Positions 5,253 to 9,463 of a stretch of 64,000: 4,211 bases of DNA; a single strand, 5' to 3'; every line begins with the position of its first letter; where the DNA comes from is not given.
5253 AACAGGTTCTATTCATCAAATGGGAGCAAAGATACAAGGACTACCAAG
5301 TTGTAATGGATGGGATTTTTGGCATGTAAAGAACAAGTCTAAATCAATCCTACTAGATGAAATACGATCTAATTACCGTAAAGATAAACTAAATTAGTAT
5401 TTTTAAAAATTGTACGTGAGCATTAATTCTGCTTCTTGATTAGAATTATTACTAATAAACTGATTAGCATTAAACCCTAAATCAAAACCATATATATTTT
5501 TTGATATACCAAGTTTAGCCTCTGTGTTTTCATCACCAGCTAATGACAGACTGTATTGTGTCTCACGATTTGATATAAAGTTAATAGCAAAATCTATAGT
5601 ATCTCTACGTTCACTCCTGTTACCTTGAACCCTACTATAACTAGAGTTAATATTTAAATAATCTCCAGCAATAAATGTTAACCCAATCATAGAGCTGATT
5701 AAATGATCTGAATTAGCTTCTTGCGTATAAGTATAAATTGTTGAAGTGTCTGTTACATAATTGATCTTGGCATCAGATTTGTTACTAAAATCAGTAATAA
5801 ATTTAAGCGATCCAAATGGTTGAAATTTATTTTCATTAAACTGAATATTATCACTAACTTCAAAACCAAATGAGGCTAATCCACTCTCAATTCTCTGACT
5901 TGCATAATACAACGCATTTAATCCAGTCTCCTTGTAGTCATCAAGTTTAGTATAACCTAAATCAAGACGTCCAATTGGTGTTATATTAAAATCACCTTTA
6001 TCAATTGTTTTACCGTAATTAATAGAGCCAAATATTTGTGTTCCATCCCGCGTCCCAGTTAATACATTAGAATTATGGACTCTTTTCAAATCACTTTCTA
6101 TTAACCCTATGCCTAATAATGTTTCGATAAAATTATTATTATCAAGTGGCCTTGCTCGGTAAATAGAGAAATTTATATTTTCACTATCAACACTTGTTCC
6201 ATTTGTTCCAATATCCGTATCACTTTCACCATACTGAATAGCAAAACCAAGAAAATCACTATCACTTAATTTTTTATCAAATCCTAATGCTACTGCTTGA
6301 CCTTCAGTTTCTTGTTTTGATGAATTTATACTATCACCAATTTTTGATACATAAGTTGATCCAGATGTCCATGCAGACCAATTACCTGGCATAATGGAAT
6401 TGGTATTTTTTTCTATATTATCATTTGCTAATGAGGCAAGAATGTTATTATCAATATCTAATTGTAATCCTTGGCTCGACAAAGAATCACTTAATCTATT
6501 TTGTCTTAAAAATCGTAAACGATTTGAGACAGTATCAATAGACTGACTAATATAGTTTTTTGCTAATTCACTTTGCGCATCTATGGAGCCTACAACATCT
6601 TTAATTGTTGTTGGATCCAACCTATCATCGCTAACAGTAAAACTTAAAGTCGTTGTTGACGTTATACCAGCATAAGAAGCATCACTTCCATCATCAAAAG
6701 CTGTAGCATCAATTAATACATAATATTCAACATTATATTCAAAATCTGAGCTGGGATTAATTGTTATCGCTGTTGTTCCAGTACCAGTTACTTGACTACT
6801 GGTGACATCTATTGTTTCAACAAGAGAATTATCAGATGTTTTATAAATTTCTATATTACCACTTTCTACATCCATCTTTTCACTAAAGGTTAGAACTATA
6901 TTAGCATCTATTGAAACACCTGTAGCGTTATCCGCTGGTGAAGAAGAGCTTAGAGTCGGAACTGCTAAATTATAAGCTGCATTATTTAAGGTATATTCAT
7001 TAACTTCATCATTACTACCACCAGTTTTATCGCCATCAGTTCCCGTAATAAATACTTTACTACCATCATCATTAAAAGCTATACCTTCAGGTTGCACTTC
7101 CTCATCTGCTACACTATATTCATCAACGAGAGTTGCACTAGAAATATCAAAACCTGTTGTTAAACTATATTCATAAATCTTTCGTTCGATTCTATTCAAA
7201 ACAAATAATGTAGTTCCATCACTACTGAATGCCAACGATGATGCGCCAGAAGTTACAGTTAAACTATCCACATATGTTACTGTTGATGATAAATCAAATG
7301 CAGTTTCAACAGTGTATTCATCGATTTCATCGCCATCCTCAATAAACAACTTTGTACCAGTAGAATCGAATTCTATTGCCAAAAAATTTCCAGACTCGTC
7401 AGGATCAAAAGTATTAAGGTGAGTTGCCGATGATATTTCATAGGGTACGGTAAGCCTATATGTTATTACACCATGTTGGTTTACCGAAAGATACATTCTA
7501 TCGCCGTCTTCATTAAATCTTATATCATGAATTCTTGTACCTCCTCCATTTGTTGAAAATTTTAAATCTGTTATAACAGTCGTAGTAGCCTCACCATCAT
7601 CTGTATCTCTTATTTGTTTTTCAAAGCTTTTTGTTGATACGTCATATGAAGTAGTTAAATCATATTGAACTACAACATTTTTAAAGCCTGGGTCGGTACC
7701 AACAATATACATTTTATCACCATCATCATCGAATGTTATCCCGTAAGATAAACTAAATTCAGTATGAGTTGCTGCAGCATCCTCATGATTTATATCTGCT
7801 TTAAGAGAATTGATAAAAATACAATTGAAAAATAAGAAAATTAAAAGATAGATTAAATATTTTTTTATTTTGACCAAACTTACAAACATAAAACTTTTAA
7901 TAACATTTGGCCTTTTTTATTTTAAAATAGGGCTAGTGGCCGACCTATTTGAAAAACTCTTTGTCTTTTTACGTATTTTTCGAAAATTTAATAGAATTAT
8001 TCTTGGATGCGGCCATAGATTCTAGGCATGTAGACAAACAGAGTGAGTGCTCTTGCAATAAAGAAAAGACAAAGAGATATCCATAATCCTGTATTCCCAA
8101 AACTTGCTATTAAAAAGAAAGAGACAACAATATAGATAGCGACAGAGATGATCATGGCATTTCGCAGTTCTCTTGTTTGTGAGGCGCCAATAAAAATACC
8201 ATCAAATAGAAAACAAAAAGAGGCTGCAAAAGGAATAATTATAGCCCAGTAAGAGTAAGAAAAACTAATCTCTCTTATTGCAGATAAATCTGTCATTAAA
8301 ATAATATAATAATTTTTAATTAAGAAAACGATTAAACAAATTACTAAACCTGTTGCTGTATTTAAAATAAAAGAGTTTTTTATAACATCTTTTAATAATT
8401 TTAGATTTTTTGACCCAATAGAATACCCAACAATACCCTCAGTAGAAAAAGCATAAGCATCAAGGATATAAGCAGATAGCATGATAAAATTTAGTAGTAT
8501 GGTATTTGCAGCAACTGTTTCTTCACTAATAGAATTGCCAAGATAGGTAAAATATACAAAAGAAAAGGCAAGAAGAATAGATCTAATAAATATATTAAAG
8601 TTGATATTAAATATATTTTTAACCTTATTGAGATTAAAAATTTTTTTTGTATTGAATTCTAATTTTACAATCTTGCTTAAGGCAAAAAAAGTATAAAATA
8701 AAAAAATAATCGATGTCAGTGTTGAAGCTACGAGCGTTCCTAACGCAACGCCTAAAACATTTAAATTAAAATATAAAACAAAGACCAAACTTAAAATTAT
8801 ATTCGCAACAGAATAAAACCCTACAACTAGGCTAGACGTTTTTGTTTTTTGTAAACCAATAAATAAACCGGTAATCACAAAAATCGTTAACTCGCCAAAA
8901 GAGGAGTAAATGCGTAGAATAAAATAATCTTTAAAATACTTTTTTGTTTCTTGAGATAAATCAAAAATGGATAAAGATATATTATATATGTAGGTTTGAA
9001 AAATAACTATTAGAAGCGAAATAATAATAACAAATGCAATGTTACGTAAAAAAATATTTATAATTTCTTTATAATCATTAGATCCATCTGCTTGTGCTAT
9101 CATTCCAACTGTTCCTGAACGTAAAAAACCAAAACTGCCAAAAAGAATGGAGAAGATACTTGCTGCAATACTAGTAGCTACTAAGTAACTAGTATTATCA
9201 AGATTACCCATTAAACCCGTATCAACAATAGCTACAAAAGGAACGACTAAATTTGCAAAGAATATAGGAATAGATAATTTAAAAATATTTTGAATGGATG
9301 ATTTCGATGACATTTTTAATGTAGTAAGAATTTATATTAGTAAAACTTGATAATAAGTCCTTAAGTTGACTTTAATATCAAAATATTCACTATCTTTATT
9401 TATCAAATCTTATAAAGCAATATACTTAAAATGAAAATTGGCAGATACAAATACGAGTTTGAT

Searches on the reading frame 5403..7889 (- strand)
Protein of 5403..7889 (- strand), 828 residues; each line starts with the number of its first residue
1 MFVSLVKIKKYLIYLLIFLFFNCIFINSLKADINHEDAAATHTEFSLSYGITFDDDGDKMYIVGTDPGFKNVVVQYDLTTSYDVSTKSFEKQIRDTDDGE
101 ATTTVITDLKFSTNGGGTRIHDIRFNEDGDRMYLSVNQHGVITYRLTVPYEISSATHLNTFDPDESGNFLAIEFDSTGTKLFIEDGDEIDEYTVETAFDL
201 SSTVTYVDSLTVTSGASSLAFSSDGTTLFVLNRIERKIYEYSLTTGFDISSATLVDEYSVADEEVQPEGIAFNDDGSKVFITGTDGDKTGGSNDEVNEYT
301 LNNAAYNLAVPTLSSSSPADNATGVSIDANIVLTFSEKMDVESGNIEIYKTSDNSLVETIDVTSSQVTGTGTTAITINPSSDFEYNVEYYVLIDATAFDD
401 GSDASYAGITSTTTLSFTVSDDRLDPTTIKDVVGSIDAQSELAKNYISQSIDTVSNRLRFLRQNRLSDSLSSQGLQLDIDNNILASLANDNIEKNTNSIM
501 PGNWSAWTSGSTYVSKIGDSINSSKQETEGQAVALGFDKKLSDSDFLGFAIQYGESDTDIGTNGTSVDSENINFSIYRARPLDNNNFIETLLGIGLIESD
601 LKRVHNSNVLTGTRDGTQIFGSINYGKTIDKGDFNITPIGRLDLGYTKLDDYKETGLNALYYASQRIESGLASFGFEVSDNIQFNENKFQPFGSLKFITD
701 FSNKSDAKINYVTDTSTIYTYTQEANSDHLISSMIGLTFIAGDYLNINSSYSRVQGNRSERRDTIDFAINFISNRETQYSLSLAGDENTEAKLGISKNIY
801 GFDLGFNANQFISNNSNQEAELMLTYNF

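Call 3: search_protein_families(library=pfam, proteins=[window:5403-7889:-], max_evalue=1)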
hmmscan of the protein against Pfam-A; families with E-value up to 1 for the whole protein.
window:5403-7889:- (828 aa): 5 families
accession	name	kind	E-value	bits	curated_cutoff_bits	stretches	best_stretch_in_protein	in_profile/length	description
PF03797.25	Autotransporter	-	3e-32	112.8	26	1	507-751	2-254/255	Autotransporter beta-domain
PF13205.12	Big_5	-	2.9e-13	50.9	23.6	1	311-418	5-104/105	Bacterial Ig-like domain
PF04234.18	CopC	-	1.7e-05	26.2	23.3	1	312-392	3-77/92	CopC domain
PF08450.18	SGL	-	0.00033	20.8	26.3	1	216-283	136-201/246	SMP-30/Gluconolactonase/LRE-like region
PF10282.15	Lactonase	-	0.018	14.7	21.7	1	197-287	226-313/344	Lactonase, 7-bladed beta-propeller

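Call 4: search_protein_families(library=ncbifam, proteins=[window:5403-7889:-], max_evalue=1)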
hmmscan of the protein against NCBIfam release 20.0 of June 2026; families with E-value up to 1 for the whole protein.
window:5403-7889:- (828 aa): 2 families
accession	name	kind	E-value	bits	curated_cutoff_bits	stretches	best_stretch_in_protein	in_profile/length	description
NF033814.1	copper_CopC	equivalog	1.1e-05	25.8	95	1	305-392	6-91/107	copper homeostasis periplasmic binding protein CopC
TIGR03866.1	PQQ_ABC_repeats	subfamily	0.0099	15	287.3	1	201-283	154-235/310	PQQ-dependent catabolism-associated beta-propeller protein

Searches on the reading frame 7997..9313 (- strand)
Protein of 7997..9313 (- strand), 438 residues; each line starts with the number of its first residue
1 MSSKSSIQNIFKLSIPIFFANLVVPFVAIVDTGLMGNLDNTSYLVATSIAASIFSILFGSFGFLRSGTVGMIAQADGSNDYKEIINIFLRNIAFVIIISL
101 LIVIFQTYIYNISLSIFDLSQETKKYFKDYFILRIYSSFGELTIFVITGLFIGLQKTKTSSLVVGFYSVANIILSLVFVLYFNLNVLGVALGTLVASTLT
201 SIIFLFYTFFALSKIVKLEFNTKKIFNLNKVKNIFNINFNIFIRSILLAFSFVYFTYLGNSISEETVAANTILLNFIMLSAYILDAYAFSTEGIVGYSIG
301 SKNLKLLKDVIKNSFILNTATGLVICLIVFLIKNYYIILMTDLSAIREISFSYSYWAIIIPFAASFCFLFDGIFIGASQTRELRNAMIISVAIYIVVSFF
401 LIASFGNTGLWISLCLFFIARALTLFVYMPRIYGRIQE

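Call 67: search_protein_families(library=pfam, proteins=[window:7997-9313:-], max_evalue=0.001)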
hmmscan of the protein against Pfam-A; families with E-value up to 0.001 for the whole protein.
window:7997-9313:- (438 aa): 2 families
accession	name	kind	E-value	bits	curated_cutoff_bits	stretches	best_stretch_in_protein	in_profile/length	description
PF01554.23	MatE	-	4.1e-28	98.5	24.9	2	16-176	1-160/161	MatE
PF01943.22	Polysacc_synt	-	6.2e-10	39.4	28.2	1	66-248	54-221/274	Polysaccharide biosynthesis protein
